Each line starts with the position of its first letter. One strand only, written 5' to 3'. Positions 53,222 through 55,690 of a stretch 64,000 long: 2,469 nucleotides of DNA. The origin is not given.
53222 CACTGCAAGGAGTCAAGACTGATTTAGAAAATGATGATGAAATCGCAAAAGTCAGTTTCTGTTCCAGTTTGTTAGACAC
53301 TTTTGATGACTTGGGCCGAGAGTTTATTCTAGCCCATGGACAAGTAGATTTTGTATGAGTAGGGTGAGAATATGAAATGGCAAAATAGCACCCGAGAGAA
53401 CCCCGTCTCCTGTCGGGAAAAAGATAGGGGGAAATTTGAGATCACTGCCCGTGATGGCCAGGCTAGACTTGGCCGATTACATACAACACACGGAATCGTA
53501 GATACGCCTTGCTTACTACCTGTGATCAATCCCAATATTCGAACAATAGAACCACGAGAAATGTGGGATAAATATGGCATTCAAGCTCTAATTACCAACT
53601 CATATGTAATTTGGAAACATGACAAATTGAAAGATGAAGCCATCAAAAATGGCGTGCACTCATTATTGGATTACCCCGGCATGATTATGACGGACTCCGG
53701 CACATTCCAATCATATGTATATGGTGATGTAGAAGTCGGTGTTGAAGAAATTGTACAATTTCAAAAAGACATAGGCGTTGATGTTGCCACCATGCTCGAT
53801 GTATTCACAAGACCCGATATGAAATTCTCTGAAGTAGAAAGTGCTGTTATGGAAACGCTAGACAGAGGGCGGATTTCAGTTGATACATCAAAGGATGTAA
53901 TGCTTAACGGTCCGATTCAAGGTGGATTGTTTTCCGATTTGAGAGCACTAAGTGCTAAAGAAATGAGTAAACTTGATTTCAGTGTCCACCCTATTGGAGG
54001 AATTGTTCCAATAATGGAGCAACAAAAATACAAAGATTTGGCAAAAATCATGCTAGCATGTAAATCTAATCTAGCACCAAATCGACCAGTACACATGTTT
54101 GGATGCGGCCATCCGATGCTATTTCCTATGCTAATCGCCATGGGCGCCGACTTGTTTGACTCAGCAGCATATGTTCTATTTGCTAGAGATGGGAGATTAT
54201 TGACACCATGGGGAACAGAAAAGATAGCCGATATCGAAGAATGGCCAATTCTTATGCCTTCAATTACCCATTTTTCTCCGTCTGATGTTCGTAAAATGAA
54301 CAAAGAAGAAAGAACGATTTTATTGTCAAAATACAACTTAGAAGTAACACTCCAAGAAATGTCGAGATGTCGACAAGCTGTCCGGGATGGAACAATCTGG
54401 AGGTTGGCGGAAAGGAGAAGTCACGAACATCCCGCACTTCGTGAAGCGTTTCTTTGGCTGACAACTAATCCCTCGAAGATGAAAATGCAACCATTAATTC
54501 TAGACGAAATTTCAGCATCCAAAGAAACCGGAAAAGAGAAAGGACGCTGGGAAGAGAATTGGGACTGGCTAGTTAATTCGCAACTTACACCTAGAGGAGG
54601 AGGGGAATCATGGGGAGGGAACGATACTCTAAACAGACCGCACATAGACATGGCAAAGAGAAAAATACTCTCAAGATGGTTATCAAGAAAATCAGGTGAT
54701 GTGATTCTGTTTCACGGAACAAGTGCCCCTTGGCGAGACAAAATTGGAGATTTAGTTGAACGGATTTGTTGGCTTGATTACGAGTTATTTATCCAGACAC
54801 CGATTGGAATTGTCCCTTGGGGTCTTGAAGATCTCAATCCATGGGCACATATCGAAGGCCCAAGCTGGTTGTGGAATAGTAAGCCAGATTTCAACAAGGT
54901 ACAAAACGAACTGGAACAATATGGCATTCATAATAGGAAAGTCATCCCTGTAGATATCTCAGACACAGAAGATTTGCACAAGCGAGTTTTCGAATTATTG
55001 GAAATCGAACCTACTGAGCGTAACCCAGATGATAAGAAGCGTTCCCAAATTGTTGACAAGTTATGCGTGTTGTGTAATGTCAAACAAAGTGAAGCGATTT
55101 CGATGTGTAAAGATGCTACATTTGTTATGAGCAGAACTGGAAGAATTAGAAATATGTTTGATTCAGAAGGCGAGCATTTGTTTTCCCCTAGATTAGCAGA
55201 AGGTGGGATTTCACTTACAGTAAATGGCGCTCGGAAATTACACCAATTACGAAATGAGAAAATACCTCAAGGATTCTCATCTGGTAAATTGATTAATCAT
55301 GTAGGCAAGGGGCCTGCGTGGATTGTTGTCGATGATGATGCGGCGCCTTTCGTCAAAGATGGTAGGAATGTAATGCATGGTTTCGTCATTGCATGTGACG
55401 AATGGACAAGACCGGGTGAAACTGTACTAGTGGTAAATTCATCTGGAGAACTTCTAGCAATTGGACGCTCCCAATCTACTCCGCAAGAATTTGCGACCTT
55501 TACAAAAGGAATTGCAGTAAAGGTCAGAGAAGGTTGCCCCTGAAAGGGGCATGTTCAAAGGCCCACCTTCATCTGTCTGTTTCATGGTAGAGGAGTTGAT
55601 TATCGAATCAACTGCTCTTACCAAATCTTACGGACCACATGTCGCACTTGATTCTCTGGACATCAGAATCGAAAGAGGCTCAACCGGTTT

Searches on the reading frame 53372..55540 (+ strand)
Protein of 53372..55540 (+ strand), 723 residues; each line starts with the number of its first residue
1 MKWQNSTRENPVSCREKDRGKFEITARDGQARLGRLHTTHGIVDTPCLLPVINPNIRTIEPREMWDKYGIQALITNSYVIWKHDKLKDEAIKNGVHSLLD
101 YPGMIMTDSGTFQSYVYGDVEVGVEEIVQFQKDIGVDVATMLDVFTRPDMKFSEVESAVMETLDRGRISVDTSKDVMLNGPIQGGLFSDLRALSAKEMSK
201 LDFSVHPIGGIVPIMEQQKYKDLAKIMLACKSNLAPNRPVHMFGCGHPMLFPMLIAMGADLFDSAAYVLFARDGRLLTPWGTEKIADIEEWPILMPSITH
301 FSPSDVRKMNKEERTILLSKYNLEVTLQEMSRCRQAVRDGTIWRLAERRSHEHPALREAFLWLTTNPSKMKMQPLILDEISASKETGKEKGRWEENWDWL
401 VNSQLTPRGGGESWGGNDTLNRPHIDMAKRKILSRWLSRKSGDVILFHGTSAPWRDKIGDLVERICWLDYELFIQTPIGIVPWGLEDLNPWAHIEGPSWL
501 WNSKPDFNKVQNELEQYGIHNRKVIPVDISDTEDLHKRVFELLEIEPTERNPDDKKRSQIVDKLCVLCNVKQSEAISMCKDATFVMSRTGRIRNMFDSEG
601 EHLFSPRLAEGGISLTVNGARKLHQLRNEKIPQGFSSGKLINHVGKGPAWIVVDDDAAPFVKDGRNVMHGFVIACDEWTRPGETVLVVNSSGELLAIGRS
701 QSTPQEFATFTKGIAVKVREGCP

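Call 60: search_protein_families(library=pfam, proteins=[window:53372-55540:+], max_evalue=0.00001)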
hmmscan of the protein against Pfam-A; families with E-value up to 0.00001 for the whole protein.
window:53372-55540:+ (723 aa): 3 families
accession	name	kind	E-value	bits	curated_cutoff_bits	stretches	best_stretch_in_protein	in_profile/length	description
PF01702.25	TGT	-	9.6e-72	242.4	26.3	1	30-354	2-356/357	Queuine tRNA-ribosyltransferase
PF01472.26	PUA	-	2.8e-15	56.5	24.8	1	650-720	2-72/74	PUA domain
PF14810.12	TGT_C2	-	1.5e-06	28.8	25.3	1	580-626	22-68/72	Patch-forming domain C2 of tRNA-guanine transglycosylase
